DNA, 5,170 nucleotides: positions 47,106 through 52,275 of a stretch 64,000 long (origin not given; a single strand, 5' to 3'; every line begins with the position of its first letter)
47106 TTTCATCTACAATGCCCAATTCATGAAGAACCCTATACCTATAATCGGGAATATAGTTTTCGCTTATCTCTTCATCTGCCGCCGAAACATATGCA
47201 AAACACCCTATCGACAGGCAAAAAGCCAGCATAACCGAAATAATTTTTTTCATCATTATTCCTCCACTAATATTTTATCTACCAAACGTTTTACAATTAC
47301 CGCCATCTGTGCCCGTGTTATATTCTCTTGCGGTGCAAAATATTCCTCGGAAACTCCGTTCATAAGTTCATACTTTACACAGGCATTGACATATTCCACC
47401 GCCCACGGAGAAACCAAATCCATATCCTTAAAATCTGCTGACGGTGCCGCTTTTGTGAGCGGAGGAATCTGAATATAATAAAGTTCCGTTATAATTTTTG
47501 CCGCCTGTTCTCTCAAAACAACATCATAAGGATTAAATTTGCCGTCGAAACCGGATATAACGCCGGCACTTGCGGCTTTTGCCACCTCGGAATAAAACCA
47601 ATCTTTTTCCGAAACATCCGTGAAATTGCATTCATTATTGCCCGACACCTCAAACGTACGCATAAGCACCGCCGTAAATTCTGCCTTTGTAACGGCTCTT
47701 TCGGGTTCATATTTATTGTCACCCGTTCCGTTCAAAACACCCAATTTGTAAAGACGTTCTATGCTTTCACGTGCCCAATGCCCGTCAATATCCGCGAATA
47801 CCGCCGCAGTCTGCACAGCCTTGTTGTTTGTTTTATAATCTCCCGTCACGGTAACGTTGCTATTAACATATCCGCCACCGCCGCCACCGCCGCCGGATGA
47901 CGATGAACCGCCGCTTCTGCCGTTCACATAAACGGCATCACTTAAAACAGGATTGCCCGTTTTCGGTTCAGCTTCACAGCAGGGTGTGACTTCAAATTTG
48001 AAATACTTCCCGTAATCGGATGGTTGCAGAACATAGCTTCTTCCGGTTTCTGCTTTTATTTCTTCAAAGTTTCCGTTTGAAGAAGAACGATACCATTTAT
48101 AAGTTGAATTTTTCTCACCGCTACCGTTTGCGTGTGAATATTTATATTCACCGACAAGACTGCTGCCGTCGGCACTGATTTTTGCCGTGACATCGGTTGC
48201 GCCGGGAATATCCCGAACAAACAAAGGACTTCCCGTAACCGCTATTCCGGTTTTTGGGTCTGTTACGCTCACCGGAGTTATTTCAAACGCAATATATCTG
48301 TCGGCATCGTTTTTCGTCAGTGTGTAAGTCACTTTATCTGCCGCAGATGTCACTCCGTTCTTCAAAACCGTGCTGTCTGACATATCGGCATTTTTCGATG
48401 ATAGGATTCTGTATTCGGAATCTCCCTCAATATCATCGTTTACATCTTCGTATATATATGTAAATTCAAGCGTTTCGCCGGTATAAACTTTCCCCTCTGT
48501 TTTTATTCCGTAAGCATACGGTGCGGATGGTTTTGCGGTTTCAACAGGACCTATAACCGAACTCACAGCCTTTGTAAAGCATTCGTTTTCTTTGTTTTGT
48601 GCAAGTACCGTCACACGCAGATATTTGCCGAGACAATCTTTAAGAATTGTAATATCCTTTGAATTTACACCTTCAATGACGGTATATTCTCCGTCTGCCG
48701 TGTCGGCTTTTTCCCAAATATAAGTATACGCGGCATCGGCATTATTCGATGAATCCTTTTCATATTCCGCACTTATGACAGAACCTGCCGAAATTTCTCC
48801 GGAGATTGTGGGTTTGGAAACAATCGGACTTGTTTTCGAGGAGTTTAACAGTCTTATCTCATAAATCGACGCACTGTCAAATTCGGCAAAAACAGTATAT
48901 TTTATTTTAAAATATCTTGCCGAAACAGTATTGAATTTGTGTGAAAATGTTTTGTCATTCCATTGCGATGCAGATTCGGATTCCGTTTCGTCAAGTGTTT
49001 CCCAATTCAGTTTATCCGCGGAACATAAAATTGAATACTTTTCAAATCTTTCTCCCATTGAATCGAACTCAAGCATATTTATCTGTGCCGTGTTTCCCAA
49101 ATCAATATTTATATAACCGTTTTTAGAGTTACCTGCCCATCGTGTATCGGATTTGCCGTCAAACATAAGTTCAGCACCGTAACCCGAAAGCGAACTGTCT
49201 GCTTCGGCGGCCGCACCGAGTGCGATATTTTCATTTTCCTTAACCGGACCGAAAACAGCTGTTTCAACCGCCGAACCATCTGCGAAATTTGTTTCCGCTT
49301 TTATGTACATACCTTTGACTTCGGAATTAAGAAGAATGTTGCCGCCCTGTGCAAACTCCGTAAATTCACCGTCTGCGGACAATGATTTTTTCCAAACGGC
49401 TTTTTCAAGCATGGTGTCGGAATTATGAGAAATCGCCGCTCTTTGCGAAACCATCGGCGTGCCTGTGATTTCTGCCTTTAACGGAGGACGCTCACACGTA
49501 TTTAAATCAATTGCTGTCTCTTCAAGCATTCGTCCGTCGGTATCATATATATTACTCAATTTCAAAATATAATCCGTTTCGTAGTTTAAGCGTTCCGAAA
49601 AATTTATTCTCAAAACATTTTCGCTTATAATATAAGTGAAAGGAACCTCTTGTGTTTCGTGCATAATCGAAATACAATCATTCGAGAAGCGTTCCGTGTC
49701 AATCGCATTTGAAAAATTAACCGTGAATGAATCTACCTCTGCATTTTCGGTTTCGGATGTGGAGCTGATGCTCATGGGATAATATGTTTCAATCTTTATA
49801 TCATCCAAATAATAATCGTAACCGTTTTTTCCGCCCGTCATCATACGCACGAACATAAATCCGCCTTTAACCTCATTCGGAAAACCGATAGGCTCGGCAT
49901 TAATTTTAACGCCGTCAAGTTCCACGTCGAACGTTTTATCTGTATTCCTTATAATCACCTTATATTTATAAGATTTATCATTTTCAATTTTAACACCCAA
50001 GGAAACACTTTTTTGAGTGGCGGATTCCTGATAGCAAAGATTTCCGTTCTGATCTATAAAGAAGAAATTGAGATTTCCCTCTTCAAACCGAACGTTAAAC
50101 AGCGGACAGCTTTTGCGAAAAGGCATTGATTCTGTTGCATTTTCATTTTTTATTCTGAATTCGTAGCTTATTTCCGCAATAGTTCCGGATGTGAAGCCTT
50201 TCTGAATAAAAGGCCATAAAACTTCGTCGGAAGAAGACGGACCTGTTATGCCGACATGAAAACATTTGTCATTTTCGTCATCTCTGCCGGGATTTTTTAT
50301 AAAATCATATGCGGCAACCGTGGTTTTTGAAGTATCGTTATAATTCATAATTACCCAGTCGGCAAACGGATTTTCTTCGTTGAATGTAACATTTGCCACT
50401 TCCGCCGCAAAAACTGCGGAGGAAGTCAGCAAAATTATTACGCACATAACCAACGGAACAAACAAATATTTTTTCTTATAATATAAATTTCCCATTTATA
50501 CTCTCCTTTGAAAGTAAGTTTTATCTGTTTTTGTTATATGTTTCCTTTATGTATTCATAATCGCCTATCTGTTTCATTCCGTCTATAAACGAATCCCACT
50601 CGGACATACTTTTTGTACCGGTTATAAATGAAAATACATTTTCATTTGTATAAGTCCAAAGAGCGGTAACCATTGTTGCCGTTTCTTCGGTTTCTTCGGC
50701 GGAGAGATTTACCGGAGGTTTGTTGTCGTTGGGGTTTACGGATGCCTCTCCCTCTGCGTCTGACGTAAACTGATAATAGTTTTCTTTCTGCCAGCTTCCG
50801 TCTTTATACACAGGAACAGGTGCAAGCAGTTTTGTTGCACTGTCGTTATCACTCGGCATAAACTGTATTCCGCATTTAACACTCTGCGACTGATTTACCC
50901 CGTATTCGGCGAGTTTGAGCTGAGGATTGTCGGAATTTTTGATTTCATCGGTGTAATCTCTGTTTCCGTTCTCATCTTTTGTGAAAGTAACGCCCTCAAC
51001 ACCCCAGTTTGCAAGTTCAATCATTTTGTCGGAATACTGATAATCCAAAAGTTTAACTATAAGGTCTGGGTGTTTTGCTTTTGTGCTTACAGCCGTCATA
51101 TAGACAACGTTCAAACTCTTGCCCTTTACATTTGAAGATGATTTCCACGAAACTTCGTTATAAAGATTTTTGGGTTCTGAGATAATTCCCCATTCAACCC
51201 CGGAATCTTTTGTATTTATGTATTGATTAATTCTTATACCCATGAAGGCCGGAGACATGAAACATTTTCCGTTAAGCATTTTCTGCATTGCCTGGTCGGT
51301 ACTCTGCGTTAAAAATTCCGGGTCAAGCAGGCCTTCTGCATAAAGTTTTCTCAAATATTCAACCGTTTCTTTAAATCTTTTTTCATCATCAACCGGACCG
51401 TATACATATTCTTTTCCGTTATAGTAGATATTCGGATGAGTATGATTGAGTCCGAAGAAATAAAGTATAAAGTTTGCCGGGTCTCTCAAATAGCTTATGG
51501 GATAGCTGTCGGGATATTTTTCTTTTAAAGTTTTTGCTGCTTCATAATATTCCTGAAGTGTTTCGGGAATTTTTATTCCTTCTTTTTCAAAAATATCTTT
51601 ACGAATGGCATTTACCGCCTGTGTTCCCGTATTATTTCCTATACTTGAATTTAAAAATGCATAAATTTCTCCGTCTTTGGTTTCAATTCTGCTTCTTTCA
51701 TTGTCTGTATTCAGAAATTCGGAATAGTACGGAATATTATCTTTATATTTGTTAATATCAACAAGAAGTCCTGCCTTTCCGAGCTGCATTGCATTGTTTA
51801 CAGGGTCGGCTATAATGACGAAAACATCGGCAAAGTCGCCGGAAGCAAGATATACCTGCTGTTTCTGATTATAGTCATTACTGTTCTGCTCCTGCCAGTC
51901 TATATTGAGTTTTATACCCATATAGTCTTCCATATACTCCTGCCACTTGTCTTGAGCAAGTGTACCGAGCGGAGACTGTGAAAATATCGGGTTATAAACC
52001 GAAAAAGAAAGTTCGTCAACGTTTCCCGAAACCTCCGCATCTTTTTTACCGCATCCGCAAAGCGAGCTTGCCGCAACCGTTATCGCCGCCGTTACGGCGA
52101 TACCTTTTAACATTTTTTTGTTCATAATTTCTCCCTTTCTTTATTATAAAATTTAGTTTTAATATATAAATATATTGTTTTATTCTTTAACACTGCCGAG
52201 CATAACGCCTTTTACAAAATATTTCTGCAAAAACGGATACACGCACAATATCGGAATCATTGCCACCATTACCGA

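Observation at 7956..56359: Two collinear paralogous minus-strand loci share a non-canonical blueprint for SLH-anchored polysaccharide-lyase utilisation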

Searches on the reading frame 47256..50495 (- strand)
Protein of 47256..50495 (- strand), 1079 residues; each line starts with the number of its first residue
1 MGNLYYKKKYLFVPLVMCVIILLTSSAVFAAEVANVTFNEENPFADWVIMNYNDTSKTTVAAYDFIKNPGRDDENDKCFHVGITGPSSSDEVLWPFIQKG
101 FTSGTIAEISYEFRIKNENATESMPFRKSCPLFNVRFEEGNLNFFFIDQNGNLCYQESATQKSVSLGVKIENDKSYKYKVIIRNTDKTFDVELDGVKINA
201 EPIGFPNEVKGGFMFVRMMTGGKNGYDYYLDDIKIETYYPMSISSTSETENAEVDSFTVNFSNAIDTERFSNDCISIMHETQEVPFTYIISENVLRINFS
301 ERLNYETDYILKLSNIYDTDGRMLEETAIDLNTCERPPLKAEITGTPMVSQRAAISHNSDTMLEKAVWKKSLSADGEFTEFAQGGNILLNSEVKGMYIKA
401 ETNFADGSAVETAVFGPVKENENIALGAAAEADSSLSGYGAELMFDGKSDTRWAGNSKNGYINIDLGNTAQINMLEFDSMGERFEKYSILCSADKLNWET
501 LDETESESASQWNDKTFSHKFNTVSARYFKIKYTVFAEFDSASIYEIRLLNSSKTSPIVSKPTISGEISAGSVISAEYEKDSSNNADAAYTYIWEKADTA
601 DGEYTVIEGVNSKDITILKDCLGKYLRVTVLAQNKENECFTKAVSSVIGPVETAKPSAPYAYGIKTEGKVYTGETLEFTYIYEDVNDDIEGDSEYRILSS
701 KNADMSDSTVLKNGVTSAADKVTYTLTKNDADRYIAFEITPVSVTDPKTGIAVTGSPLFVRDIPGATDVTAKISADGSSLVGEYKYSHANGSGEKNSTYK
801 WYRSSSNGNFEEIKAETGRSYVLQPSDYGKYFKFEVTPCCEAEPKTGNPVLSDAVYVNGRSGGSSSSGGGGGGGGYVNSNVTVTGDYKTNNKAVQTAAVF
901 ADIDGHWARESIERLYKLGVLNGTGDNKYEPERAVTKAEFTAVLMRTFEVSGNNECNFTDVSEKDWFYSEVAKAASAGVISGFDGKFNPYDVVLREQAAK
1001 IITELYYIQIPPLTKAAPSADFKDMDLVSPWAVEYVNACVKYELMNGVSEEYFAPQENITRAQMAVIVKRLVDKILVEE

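Call 5: search_protein_families(library=pfam, proteins=[window:47256-50495:-], max_evalue=0.01)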
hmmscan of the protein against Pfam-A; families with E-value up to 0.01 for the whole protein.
window:47256-50495:- (1079 aa): 7 families
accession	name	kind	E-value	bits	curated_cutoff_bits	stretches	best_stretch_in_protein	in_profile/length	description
PF00395.25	SLH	-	6.1e-40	135.4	20.8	3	1022-1065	2-44/44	S-layer homology domain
PF00754.31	F5_F8_type_C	-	1.3e-13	51.6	28.2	1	431-534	3-113/127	F5/8 type C domain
PF23197.1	IG_AIR9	-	1.9e-12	47.3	27.5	1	777-850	14-83/87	AIR9 A9 domain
PF22633.2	F5_F8_type_C_2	-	3.9e-11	43.9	27.8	1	444-531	2-91/91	NedA-like, galactose-binding domain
PF13205.12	Big_5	-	5.6e-06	27.5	23.6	1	245-322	12-93/105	Bacterial Ig-like domain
PF16709.11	SCAB-Ig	-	0.0045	17.5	27.6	0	796-842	27-74/98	Ig domain of plant-specific actin-binding protein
PF04360.17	Serglycin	-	0.0091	16.4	30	0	790-877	24-111/149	Serglycin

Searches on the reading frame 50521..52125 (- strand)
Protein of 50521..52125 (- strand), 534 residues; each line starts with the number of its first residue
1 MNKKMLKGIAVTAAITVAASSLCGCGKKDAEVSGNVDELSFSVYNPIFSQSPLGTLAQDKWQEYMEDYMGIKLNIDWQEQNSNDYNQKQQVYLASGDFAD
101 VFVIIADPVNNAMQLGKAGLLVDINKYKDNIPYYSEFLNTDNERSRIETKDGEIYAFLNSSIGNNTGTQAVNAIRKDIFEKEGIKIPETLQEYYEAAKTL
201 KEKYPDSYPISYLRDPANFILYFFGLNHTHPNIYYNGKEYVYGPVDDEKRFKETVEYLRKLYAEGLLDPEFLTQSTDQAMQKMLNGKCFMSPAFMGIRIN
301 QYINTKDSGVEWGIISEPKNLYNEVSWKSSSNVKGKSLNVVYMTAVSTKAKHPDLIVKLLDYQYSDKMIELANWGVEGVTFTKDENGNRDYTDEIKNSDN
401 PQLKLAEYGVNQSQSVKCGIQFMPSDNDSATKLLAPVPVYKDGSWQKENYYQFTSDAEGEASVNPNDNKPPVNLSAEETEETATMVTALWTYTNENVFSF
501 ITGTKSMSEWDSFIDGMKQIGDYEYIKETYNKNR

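Call 5: search_protein_families(library=pfam, proteins=[window:50521-52125:-], max_evalue=0.01)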
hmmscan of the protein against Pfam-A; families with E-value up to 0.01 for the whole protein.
window:50521-52125:- (534 aa): 1 family
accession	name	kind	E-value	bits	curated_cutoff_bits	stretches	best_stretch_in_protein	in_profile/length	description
PF01547.30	SBP_bac_1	-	5.4e-25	89.4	26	1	58-367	11-304/307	Bacterial extracellular solute-binding protein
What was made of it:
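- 50521..52125 (-): Lipoprotein solute-binding protein of locus B, 534 aa. SBP_bac_1, E 5e-25 (call 5).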
